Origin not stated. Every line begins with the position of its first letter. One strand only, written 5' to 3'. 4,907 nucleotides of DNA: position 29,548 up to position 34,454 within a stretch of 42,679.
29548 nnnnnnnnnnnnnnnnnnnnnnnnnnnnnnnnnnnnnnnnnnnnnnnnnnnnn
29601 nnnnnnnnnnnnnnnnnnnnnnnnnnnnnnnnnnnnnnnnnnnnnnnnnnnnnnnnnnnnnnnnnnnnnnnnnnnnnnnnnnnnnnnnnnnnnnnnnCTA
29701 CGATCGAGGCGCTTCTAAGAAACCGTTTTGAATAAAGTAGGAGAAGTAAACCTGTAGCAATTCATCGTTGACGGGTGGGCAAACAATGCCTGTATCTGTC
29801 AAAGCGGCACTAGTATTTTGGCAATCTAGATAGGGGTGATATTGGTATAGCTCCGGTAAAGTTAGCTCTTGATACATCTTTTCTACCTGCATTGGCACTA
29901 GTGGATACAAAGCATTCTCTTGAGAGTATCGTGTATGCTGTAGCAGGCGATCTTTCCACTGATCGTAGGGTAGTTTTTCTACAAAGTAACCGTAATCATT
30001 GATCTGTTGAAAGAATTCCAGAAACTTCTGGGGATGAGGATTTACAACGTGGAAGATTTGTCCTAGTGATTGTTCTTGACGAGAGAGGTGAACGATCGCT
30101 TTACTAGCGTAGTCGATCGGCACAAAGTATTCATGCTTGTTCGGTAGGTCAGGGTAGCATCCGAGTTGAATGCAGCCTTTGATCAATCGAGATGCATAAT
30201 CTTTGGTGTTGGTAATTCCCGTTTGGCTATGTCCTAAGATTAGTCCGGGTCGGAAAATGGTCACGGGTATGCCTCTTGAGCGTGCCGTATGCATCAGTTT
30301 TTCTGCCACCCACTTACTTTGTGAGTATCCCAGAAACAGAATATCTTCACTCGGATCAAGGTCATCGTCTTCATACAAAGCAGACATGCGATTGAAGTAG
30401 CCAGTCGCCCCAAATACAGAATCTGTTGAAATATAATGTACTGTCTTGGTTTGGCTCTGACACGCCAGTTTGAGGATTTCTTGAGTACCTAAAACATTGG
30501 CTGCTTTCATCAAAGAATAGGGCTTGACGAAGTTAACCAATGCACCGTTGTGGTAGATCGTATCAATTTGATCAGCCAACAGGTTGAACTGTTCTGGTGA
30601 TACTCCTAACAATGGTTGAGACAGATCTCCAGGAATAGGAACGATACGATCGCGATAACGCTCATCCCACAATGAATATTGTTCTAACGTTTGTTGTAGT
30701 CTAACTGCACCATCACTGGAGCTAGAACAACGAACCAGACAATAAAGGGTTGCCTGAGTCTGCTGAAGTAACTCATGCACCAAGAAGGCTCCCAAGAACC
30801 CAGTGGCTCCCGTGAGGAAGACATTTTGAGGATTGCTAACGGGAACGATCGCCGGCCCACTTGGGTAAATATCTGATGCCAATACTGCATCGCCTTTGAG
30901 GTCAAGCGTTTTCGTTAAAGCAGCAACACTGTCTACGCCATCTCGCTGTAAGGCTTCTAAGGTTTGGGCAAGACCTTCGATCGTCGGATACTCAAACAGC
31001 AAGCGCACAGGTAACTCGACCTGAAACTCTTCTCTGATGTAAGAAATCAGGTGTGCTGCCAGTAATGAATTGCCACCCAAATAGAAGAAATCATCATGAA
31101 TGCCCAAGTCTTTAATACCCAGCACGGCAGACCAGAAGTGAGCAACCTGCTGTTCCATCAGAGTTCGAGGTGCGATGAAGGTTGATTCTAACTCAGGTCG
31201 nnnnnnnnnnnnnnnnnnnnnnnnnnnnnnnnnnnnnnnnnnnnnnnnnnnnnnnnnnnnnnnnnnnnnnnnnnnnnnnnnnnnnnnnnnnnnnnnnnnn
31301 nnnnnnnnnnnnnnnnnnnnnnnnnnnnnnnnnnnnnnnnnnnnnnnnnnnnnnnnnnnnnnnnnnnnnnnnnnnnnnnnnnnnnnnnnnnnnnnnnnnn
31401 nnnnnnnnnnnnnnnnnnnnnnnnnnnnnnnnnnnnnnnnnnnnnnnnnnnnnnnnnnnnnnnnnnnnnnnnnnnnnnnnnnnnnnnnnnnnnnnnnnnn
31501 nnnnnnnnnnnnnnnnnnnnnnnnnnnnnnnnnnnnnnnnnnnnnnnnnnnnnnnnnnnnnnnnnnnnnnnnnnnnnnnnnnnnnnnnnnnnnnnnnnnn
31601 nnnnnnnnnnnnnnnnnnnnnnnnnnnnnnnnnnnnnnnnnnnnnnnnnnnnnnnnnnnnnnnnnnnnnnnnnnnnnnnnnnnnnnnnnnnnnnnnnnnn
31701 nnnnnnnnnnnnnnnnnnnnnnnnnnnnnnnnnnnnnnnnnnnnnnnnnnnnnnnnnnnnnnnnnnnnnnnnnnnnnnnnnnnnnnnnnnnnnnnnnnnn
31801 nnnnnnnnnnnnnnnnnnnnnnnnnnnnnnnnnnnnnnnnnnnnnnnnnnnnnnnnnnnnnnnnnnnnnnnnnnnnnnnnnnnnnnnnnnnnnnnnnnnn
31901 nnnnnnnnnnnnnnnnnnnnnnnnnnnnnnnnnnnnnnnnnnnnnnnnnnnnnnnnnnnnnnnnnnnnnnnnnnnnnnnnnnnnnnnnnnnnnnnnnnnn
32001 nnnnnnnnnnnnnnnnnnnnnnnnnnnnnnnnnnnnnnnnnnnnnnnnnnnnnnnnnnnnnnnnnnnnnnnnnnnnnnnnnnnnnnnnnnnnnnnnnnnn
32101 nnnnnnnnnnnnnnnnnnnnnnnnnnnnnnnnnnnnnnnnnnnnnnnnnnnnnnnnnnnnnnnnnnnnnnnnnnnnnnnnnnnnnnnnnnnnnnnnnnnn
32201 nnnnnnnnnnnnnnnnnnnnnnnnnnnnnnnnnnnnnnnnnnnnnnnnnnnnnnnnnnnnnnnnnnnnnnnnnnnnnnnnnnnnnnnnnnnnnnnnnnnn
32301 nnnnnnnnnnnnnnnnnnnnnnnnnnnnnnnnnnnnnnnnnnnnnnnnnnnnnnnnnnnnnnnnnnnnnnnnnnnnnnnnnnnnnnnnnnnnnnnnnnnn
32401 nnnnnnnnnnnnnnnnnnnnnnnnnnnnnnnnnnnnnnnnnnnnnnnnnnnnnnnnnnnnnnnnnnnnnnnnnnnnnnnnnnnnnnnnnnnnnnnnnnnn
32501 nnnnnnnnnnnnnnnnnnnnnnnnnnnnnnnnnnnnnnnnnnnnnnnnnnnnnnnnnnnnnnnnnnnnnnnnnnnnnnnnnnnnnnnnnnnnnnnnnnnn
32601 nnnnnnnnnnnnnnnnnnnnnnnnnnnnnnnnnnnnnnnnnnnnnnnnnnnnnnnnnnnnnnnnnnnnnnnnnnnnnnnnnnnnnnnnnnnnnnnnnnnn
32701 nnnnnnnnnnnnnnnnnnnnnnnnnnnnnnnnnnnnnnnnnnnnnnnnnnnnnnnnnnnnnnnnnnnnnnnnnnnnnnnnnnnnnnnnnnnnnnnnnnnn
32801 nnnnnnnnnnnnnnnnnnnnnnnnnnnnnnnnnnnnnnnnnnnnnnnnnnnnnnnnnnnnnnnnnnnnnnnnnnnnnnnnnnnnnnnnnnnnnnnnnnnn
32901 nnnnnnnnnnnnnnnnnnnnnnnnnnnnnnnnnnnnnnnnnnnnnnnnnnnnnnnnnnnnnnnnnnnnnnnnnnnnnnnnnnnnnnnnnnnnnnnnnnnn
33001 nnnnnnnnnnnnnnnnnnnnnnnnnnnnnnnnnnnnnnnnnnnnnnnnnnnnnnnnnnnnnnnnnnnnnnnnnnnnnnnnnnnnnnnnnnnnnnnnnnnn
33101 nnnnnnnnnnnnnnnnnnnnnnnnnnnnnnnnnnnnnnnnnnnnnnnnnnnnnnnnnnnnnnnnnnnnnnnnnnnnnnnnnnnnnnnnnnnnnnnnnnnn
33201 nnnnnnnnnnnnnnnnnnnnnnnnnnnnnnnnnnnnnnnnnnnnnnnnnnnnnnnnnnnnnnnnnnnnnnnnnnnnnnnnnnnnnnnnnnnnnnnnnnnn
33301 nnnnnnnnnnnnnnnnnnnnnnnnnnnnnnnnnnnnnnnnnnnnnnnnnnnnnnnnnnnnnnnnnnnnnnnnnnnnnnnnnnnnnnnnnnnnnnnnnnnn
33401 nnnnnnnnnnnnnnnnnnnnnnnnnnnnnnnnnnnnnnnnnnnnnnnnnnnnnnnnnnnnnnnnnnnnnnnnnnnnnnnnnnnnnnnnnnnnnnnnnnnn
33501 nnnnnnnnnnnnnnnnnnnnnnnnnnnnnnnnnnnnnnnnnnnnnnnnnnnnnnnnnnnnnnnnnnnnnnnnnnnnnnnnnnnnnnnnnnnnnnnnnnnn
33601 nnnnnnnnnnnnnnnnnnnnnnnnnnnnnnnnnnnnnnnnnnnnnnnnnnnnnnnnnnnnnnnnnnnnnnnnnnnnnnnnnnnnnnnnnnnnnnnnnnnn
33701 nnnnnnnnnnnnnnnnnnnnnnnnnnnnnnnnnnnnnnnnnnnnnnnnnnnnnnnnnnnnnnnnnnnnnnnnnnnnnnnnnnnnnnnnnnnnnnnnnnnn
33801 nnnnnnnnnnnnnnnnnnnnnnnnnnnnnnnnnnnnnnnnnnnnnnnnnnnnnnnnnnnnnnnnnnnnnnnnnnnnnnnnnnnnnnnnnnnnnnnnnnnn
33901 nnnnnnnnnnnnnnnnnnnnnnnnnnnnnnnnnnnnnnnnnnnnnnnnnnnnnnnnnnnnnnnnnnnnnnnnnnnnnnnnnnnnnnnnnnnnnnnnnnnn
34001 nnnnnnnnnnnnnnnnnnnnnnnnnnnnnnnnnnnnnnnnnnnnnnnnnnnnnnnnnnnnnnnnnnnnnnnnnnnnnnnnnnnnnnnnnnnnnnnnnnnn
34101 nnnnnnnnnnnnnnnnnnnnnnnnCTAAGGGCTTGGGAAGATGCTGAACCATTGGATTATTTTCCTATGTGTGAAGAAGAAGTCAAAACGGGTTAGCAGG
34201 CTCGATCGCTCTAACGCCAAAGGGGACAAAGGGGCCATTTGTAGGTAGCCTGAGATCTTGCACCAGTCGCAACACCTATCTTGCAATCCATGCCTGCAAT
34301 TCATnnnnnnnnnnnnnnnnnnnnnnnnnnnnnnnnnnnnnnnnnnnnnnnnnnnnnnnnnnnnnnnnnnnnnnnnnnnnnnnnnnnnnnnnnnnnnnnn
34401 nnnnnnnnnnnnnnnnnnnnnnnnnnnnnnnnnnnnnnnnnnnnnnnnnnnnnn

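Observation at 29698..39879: Compact three-module NRPS locus ending in a thioester reductase: A-T-C-A-T then C-A-T-R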

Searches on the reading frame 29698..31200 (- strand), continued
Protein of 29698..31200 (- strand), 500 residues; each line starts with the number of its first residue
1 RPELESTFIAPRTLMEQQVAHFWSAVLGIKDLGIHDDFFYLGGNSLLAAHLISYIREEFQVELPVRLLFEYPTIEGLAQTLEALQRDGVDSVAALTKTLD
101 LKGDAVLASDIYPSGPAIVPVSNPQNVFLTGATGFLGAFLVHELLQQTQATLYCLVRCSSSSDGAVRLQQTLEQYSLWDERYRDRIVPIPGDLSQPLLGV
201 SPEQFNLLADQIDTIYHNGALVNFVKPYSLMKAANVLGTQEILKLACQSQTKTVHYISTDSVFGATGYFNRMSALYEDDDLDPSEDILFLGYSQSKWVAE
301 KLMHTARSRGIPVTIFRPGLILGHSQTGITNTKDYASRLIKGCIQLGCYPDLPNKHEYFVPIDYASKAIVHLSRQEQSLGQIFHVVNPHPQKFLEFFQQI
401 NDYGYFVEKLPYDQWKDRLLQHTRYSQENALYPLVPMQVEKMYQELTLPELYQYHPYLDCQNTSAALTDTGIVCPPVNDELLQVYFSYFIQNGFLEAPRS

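Call 41: find_related_loci(query=window:29698-31200:-, collection=metagenome_contigs, flank=10000)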
Query window:29698-31200:- (500 aa) in metagenome_contigs; peptide patterns used: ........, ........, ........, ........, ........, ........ (x = any residue, [..] = any of these).
179 stretches matched a pattern; 52 encode a relative of the query (tblastn E <= 1e-3); 52 distinct loci.
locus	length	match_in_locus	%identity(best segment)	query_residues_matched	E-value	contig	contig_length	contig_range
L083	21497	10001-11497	56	1-498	0e+0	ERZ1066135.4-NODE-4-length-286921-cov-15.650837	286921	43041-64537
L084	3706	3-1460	56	12-496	0e+0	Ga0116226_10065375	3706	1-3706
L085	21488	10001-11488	55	1-495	0e+0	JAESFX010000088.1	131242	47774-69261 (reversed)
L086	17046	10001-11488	53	1-495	3e-176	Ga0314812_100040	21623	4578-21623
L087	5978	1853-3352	50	1-498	3e-153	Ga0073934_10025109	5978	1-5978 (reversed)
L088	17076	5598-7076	49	11-499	3e-150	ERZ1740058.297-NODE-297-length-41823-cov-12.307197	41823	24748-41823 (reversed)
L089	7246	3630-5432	48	5-498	3e-150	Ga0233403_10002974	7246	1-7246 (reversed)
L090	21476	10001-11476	49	1-497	3e-149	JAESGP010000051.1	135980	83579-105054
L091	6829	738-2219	47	1-498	8e-147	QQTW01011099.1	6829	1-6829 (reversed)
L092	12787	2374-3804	49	18-491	4e-145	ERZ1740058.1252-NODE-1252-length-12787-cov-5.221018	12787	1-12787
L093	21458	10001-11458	48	1-498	1e-144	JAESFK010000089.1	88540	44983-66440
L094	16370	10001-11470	50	4-495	5e-143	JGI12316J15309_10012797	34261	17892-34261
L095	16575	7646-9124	47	1-498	4e-143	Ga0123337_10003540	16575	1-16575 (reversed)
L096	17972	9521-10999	47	1-498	2e-142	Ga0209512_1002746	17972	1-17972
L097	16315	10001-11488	45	1-498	2e-142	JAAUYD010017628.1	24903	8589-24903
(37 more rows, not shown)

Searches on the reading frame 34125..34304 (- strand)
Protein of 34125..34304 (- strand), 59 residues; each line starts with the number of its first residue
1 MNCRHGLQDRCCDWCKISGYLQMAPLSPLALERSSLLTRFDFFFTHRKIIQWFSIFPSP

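Call 5: search_protein_families(library=pfam, proteins=[window:34125-34304:-], max_evalue=0.001)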
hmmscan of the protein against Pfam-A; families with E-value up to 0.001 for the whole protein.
window:34125-34304:- (59 aa): 0 families
